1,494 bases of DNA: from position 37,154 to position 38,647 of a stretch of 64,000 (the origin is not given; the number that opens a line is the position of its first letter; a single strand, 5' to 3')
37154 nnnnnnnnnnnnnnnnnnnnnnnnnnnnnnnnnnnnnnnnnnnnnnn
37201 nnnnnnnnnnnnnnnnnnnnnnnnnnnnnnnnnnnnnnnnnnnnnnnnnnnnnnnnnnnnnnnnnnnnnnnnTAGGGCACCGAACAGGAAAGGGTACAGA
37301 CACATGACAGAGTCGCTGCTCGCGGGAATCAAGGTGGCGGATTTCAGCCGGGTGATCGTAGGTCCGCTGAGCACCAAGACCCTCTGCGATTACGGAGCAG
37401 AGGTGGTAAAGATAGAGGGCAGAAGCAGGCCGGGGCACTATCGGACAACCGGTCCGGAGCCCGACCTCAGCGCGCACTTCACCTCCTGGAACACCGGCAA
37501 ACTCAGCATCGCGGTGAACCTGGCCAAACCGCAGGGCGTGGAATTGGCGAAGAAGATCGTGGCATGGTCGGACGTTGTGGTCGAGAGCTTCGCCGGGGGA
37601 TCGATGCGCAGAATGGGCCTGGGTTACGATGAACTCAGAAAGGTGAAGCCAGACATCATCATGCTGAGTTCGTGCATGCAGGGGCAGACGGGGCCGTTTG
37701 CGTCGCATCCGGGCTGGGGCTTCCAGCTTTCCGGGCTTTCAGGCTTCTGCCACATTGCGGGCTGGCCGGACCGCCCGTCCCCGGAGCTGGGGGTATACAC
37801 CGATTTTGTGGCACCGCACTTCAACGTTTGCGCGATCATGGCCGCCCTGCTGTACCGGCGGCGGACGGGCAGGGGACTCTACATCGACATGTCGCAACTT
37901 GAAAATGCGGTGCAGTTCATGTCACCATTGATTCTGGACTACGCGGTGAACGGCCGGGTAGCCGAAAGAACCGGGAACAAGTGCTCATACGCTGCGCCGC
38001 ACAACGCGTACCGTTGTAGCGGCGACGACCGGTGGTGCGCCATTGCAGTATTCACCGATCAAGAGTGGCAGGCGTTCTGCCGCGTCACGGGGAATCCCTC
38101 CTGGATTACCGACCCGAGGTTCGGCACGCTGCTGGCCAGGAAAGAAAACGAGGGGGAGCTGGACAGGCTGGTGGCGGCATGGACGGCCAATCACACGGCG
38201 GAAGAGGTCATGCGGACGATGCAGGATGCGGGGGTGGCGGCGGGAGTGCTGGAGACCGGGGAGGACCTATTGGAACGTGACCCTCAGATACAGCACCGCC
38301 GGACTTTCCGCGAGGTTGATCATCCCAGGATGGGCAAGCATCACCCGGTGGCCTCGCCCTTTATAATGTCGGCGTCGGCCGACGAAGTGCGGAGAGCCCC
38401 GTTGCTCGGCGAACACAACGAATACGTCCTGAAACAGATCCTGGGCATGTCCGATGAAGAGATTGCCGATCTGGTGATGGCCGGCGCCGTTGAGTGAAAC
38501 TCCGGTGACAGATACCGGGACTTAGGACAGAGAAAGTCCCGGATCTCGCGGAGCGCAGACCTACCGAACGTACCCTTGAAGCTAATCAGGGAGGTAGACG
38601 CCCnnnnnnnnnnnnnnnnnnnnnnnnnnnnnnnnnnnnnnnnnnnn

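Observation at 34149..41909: Co-oriented, tightly spaced candidate operon coupling an SBP, two family-III CoA-transferases and a transhydroxylase-like molybdoenzyme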

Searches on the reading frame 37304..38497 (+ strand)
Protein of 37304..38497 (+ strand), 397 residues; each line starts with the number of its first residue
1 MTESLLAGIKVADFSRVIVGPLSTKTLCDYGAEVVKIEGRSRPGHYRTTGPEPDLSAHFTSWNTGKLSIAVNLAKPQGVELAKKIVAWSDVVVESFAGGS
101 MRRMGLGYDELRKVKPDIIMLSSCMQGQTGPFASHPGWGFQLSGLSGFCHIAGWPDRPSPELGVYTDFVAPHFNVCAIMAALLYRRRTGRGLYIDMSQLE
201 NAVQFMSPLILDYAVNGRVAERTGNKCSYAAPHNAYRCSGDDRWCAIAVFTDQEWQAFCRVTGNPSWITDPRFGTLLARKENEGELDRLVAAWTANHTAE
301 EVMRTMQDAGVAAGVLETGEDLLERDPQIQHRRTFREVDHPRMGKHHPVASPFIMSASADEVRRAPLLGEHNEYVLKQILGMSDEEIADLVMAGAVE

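Call 3: search_protein_families(library=pfam, proteins=[window:37304-38497:+])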
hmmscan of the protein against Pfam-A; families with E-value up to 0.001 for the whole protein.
window:37304-38497:+ (397 aa): 1 family
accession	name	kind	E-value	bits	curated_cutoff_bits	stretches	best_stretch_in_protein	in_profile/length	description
PF02515.22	CoA_transf_3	-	3.3e-101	339.5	23.3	1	6-372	1-366/366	CoA-transferase family III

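Call 8: search_protein_families(library=ncbifam, proteins=[window:37304-38497:+], max_evalue=0.00001)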
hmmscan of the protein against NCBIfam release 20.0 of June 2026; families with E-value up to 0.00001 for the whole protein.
window:37304-38497:+ (397 aa): 7 families
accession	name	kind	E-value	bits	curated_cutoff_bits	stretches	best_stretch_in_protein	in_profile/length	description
NF052585.1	SucGlutTfsCaiB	equivalog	3.8e-60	203.5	750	1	4-379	6-388/394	succinate--glutarate CoA-transferase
NF003809.0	PRK05398.1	subfamily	3.4e-55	187.3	442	1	5-396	4-416/416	formyl-CoA transferase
TIGR03253.1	oxalate_frc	equivalog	4e-54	183.9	504.2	2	221-395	240-415/416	formyl-CoA transferase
NF041294.1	Scnl_mescCoAtase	equivalog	2e-51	175.3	700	1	6-376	4-380/381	succinyl-CoA:mesaconate CoA-transferase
NF008511.0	PRK11430.1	equivalog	3e-45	155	522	1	7-335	11-338/381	CoA:oxalate CoA-transferase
NF002914.1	PRK03525.1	equivalog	7.8e-26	90.9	413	1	6-396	10-397/400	L-carnitine CoA-transferase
TIGR04253.1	mesacon_CoA_iso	equivalog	4.3e-23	82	725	1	5-394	2-398/403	2-methylfumaryl-CoA isomerase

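Call 75: search_solved_structures(query=window:37304-38497:+, max_evalue=1e-20, show_alignments=1)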
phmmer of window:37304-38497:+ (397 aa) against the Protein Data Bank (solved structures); distinct sequences matched with E-value up to 1e-20: 31.
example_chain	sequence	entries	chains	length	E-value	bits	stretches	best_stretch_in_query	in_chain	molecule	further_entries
9fn0_B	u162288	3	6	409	1.1e-71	245.1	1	3-392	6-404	Subunit of Benzylsuccinate CoA-transferase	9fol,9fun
9br6_A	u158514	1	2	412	5.5e-60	206.6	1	6-396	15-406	Succinate--hydroxymethylglutarate CoA-transferase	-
9br7_A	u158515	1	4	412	7.5e-60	206.1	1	6-396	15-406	Succinate--hydroxymethylglutarate CoA-transferase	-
10uh_A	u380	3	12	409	7.4e-53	183.1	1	6-396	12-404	Formyl-coenzyme a transferase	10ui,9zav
4ed9_A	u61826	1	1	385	4.8e-49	170.5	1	4-340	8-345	CAIB/BAIF family protein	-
1pqy_A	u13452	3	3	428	2.9e-41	144.9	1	5-396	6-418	Hypothetical protein yfdW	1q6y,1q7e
1pt5_A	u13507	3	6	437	5.3e-41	144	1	5-390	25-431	Hypothetical protein yfdW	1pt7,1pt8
4hl6_A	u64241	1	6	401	1e-39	139.8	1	7-342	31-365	Uncharacterized protein YfdE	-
2vjo_A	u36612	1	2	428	1.5e-35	126.1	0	6-229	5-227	FORMYL-COENZYME A TRANSFERASE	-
2vjn_A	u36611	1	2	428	2.2e-35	125.5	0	6-229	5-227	FORMYL-COENZYME A TRANSFERASE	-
2vjq_A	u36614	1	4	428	2.2e-35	125.5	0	6-229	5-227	FORMYL-COENZYME A TRANSFERASE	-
2vjp_A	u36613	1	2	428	2.7e-35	125.2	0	6-229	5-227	FORMYL-COENZYME A TRANSFERASE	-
1p5h_A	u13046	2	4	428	2.8e-35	125.2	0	6-229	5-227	Formyl-coenzyme A transferase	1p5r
2vjk_A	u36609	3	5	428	2.8e-35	125.2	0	6-229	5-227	FORMYL-COENZYME A TRANSFERASE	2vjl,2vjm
1t4c_A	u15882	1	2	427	3.7e-35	124.8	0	6-229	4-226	Formyl-CoA:oxalate CoA-transferase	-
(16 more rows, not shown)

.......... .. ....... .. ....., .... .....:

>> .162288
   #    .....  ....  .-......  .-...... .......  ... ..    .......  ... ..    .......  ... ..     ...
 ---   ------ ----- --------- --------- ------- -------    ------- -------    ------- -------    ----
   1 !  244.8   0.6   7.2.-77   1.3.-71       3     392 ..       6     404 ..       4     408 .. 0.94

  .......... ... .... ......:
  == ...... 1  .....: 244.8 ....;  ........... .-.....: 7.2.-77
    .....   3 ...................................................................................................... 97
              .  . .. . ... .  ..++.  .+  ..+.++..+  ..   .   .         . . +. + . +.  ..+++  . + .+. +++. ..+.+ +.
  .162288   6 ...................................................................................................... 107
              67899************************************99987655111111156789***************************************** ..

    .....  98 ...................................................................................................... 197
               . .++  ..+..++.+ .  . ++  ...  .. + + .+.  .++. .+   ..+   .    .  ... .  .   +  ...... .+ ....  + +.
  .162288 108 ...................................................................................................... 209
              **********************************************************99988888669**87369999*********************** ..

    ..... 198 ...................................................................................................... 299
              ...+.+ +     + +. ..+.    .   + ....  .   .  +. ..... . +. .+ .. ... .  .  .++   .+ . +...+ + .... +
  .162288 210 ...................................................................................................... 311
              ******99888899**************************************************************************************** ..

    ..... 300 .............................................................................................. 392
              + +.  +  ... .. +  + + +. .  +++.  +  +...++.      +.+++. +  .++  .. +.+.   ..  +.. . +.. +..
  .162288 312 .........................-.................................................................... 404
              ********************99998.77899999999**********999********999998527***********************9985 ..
